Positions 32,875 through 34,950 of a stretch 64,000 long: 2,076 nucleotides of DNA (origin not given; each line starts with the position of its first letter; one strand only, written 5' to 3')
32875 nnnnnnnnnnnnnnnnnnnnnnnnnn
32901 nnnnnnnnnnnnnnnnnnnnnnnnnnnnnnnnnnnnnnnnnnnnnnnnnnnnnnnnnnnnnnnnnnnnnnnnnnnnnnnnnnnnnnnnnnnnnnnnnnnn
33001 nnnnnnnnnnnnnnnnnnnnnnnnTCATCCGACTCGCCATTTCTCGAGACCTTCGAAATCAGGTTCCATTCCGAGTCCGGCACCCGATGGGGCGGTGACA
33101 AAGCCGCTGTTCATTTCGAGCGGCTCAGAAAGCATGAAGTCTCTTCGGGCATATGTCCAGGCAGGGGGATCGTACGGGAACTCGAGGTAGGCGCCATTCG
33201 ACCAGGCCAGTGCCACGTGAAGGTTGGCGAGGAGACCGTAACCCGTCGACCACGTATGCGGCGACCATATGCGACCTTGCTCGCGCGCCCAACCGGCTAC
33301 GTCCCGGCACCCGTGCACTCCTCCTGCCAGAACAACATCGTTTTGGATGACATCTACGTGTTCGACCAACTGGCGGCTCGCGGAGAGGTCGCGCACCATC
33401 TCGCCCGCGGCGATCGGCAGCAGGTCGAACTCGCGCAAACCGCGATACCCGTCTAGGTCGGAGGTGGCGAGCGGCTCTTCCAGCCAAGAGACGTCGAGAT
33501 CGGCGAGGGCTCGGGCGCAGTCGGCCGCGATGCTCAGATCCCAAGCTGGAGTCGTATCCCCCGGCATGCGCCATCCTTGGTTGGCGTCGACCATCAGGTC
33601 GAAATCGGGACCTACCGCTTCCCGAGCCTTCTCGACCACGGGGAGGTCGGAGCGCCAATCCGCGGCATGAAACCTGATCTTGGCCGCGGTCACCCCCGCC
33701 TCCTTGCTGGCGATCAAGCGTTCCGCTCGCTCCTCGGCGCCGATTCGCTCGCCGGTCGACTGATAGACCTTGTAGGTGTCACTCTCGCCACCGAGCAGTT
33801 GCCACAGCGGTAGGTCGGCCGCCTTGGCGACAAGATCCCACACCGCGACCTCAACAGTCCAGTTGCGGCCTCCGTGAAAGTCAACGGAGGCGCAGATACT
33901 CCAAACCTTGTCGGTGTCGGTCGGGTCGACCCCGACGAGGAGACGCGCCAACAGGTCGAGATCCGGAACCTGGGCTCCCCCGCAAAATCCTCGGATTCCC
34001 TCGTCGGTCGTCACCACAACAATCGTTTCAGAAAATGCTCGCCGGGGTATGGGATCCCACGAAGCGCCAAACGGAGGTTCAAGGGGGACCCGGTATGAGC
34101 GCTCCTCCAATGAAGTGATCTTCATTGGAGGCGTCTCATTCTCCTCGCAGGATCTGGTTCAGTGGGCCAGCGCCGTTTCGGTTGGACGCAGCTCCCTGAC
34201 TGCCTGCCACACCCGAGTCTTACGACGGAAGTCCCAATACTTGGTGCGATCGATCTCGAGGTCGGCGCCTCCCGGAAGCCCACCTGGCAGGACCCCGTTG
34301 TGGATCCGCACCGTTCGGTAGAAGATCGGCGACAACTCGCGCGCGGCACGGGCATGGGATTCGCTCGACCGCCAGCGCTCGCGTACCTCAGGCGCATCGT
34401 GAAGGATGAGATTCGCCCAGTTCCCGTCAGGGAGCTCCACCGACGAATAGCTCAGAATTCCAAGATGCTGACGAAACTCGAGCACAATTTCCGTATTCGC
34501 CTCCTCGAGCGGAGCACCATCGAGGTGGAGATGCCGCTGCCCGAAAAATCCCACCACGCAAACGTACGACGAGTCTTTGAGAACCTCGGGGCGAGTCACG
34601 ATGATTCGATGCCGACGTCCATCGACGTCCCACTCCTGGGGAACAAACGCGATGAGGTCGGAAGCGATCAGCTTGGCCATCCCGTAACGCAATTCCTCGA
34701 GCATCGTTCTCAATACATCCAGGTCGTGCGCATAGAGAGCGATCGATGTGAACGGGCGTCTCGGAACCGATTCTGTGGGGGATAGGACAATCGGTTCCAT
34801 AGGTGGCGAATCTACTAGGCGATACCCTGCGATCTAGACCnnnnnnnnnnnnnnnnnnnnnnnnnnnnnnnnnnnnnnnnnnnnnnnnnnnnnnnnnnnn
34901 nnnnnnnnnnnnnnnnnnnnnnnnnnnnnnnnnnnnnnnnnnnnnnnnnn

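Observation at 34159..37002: Non-Pyl MttB-family methyltransferase coupled (GTGA) to a signal-less PhnD-like binding protein, with no corrinoid partner in sight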

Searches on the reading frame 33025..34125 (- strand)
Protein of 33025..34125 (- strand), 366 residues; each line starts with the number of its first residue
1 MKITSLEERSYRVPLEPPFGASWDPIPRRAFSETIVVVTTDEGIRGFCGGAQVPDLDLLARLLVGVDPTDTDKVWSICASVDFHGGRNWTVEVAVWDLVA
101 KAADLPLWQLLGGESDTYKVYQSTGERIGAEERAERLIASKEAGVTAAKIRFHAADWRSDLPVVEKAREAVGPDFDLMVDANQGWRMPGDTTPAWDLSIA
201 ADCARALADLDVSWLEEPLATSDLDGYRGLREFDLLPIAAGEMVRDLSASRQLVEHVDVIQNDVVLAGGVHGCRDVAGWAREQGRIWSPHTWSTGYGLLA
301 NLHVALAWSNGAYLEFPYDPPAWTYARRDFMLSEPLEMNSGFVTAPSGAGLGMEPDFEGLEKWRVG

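Call 7: search_protein_families(library=pfam, proteins=[window:33025-34125:-], max_evalue=0.01)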
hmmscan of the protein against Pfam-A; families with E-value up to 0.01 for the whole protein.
window:33025-34125:- (366 aa): 2 families
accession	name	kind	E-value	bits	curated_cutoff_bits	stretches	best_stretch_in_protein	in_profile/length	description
PF13378.12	MR_MLE_C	-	8.1e-48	163.4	29.4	1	139-356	8-216/219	Enolase C-terminal domain-like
PF02746.21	MR_MLE_N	-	6e-07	30.1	22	1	34-112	29-117/117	Mandelate racemase / muconate lactonizing enzyme, N-terminal domain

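Call 32: search_solved_structures(query=window:33025-34122:-, max_evalue=1e-10)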
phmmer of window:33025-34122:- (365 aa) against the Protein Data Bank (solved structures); distinct sequences matched with E-value up to 1e-10: 90 (the best 60 are shown).
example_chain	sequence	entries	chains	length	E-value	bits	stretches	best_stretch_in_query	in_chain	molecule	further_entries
4ggb_A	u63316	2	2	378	5.3e-30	107.6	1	2-363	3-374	Putative uncharacterized protein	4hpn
5olc_A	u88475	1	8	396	1.8e-27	99.3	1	15-362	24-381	Galactonate dehydratase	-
3ozm_A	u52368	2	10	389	3.6e-27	98.3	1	34-358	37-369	Putative mandelate racemase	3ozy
3h12_A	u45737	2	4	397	4e-27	98.2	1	34-358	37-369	mandelate racemase | Putative mandelate racemase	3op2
2pp0_A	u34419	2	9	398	3.5e-25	91.8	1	58-314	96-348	L-talarate/Galactarate Dehydratase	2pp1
2pp3_A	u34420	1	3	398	9.5e-25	90.4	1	58-314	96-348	L-talarate/galactarate dehydratase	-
3sjn_A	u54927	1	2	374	3.3e-23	85.3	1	58-364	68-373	Mandelate racemase/muconate lactonizing protein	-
2og9_A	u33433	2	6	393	2.8e-22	82.2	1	55-353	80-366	Mandelate racemase/muconate lactonizing enzyme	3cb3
3bjs_A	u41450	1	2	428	3.5e-21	78.6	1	34-362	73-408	Mandelate racemase/muconate lactonizing enzyme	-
5xd7_A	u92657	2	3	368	5.8e-20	74.6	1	61-362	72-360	3,6-anhydro-alpha-L-galactonate cycloisomerase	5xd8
5xd9_A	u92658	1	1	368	7.1e-20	74.3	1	61-362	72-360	3,6-anhydro-alpha-L-galactonate cycloisomerase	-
3ugv_A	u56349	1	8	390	2.6e-19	72.5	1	90-355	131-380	Enolase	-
2ovl_A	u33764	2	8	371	5.6e-19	71.4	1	49-365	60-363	Putative racemase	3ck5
3ssz_A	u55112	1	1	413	9.5e-19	70.6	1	56-309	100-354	Mandelate racemase/muconate lactonizing enzyme, N-terminal domain protein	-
2pod_A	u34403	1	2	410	1.2e-18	70.3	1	154-353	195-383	Mandelate racemase / muconate lactonizing enzyme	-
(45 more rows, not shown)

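Call 89: search_protein_families(library=ncbifam, max_evalue=0.01, proteins=[window:33025-34122:-])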
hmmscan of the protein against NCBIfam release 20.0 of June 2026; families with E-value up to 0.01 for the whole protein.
window:33025-34122:- (365 aa): 16 families
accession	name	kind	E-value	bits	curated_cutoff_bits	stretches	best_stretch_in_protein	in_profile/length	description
NF047820.1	TalGalacDh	equivalog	1.5e-38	132.7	500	1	55-354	69-356/371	L-talarate/galactarate dehydratase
NF040866.1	AraD_Arch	equivalog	3.4e-23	82.3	650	1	90-364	107-371/372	arabinonate dehydratase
NF010624.0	PRK14017.1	equivalog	3.5e-23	82.3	311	1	55-357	45-355/382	galactonate dehydratase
NF011968.0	PRK15440.1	equivalog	1.7e-20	73.3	393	1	58-322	90-347/395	L-rhamnonate dehydratase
NF043051.1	ManoateDhtManD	equivalog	1.4e-19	70.2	550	2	162-359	194-380/403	D-mannonate dehydratase ManD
NF011654.0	PRK15072.1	subfamily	4.2e-18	65.4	430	2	162-309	195-336/404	D-galactonate dehydratase family protein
NF040790.2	glucon_galact_dh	equivalog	4.4e-18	65.3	750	1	89-363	96-370/390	bifunctional D-gluconate/D-galactonate dehydratase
NF043002.1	HProlDhtase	equivalog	8.4e-18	64.4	500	1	30-359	31-359/366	cis-3-hydroxy-L-proline dehydratase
TIGR02534.1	mucon_cyclo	subfamily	1.4e-14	53.9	334.95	1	89-363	102-366/368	muconate/chloromuconate family cycloisomerase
NF042940.1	racemase_DgcA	equivalog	4.3e-11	42.6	400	1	86-283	85-263/323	N-acetyl-D-Glu racemase DgcA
NF011708.0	PRK15129.1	equivalog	1.3e-10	40.9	343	1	88-283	89-268/321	L-Ala-D/L-Glu epimerase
TIGR01928.1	menC_lowGC_arch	equivalog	2.5e-10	39.9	200.65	1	89-306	94-297/325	o-succinylbenzoate synthase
NF041118.1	A_G_epim_Thtga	equivalog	2.5e-09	36.7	500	1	60-253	71-253/341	L-Ala-D/L-Glu epimerase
NF002782.0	PRK02901.1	equivalog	1.3e-07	30.9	288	1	133-280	93-233/328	o-succinylbenzoate synthase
TIGR01927.1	menC_gam_Gplu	equivalog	3.1e-05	23.4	130.55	1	135-253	116-222/307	o-succinylbenzoate synthase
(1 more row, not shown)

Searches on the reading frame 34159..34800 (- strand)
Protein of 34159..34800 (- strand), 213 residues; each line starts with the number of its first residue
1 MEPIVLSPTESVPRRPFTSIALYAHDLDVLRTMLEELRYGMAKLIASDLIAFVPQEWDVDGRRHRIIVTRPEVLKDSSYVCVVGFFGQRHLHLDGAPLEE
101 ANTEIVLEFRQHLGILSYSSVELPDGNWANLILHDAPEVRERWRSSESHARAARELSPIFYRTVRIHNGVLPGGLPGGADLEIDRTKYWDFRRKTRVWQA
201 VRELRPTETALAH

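Call 7: search_protein_families(library=pfam, proteins=[window:34159-34800:-], max_evalue=0.01)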
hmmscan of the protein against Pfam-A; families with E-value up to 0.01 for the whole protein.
window:34159-34800:- (213 aa): 0 families

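Call 34: search_solved_structures(query=window:34159-34797:-, max_evalue=1)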
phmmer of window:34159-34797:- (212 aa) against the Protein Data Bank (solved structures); distinct sequences matched with E-value up to 1: 0.

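Call 84: search_protein_representatives(protein=window:34159-34797:-)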
Query: 212 residues. Proteins with E-value up to 0.001 (for the whole library): 416; up to 1e-10: 284; up to 1e-30: 35. The best 150 are listed.
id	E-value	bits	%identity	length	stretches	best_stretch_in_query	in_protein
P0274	8.9e-66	237.8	56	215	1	3-206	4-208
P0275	5.2e-51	189.6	49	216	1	1-205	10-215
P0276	1.6e-48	181.4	48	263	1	3-204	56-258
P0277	4.6e-45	170.1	46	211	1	2-203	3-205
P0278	1.7e-40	155.2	45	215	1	4-205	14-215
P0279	2.5e-40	154.6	44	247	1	5-202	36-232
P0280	2.5e-38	148.1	42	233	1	2-204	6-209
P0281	3.6e-38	147.6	40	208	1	4-204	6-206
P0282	4.3e-38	147.4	43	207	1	3-203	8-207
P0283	1.4e-37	145.7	41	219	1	3-205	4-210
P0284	1.7e-37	145.4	45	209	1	2-203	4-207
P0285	5.4e-36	140.5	42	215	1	3-202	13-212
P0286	1.9e-35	138.7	44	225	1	3-201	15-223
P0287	5.7e-35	137.2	44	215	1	3-203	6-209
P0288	1.1e-34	136.2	39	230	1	3-207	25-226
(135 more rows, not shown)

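Call 88: search_solved_structures(query=A2, max_evalue=10)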
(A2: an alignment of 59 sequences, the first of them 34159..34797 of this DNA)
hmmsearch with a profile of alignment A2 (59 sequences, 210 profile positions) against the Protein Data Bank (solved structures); distinct sequences matched with E-value up to 10: 0.

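Call 89: search_protein_families(library=ncbifam, max_evalue=0.01, proteins=[window:34159-34797:-])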
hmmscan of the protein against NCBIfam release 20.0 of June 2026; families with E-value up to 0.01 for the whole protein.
window:34159-34797:- (212 aa): 0 families

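Call 92: predict_structure(alignment_id=A2)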
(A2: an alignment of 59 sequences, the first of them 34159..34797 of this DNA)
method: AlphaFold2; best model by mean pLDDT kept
length: 212 residues; sequences in the alignment: 59
mean_pLDDT: 93.8   pTM: 0.90
mean pLDDT of the five models: 93.8, 93.7, 93.3, 92.9, 92.5
residues with pLDDT >= 90: 186; 70-90: 19; 50-70: 3; < 50: 4
segments of 3 or more residues with pLDDT < 50: 209-212
pLDDT, mean of each block of 10 residues (from residue 1): 97 98 98 95 85 89 95 96 98 95 94 97 97 96 95 96 98 96 98 94 74 40
secondary structure, 60 per line:
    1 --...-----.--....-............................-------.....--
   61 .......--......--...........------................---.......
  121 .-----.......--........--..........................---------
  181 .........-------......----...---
elements in order: E3-5 H19-46 E54-58 E61-67 H70-75 E78-88 H95-110 E114-121 E127-133 H136-143 H146-159 E160-171 E181-189 E197-202

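Call 94: fold_search(model_id=the predicted structure, library=pdb)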
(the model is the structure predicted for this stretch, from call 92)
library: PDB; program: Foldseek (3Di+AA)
matches with E <= 10: 1377; with E <= 0.001: 7
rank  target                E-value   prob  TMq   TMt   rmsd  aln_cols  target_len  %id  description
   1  3kg1_A                4.1e-04  1.00  0.35  0.67   3.1        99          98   13  Crystal structure of SnoaB, a cofactor-independent oxygenase from Streptomyces nogalater, mutant N63A (released 2010-01-26)
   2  2bbe                  5.0e-04  1.00  0.37  0.70   3.3        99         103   11  Crystal structure of protein SO0527 from Shewanella oneidensis (released 2005-11-29)
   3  5xzt_D                6.8e-04  1.00  0.38  0.70   2.7       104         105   10  C-terminal peptide depleted mutant of hydroxynitrile lyase from Passiflora edulis (PeHNL) (released 2017-11-22)
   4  3kg0_A                8.1e-04  1.00  0.35  0.68   3.0        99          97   13  Crystal structure of SnoaB, a cofactor-independent oxygenase from Streptomyces nogalater, determined to 1.7 resolution (released 2010-01-26)
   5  3kg0_C                8.7e-04  1.00  0.36  0.69   3.3       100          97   15  Crystal structure of SnoaB, a cofactor-independent oxygenase from Streptomyces nogalater, determined to 1.7 resolution (released 2010-01-26)
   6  2qyc_A                9.2e-04  1.00  0.40  0.78   2.5       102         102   14  Crystal structure of a dimeric ferredoxin-like protein (bb1511) from bordetella bronchiseptica rb50 at 1.90 A resoluti (released 2007-08-28)
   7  3kg0_B                9.8e-04  1.00  0.36  0.68   3.0        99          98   14  Crystal structure of SnoaB, a cofactor-independent oxygenase from Streptomyces nogalater, determined to 1.7 resolution (released 2010-01-26)
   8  3f44                  1.3e-03  1.00  0.40  0.40   5.4       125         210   10  Crystal structure of putative monooxygenase (YP_193413.1) from Lactobacillus acidophilus NCFM at 1.55 A resolution (released 2008-11-18)
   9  5xzt_C                1.4e-03  1.00  0.38  0.69   3.3       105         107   10  C-terminal peptide depleted mutant of hydroxynitrile lyase from Passiflora edulis (PeHNL) (released 2017-11-22)
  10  5xzq_F                1.4e-03  1.00  0.35  0.66   2.9        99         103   10  Hydroxynitrile lyase from Passiflora edulis (PeHNL) (released 2017-11-22)
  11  5xzq_K                1.6e-03  1.00  0.39  0.73   2.5       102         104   10  Hydroxynitrile lyase from Passiflora edulis (PeHNL) (released 2017-11-22)
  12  3a17_C                2.3e-03  0.80  0.27  0.18  13.0       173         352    8  Crystal Structure of Aldoxime Dehydratase (OxdRE) in Complex with Butyraldoxime (Co-crystal) (released 2009-09-08)
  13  7f2y                  2.5e-03  0.87  0.28  0.19  15.0       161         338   14  Crystal structure of OxdB E85A mutant (form I) (released 2022-04-27)
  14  1x7v_A                2.6e-03  1.00  0.37  0.72   2.9        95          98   16  Crystal structure of PA3566 from Pseudomonas aeruginosa (released 2004-08-31)
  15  1y0h_A                2.8e-03  1.00  0.36  0.70   2.9        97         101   21  Structure of Rv0793 from Mycobacterium tuberculosis (released 2004-12-28)
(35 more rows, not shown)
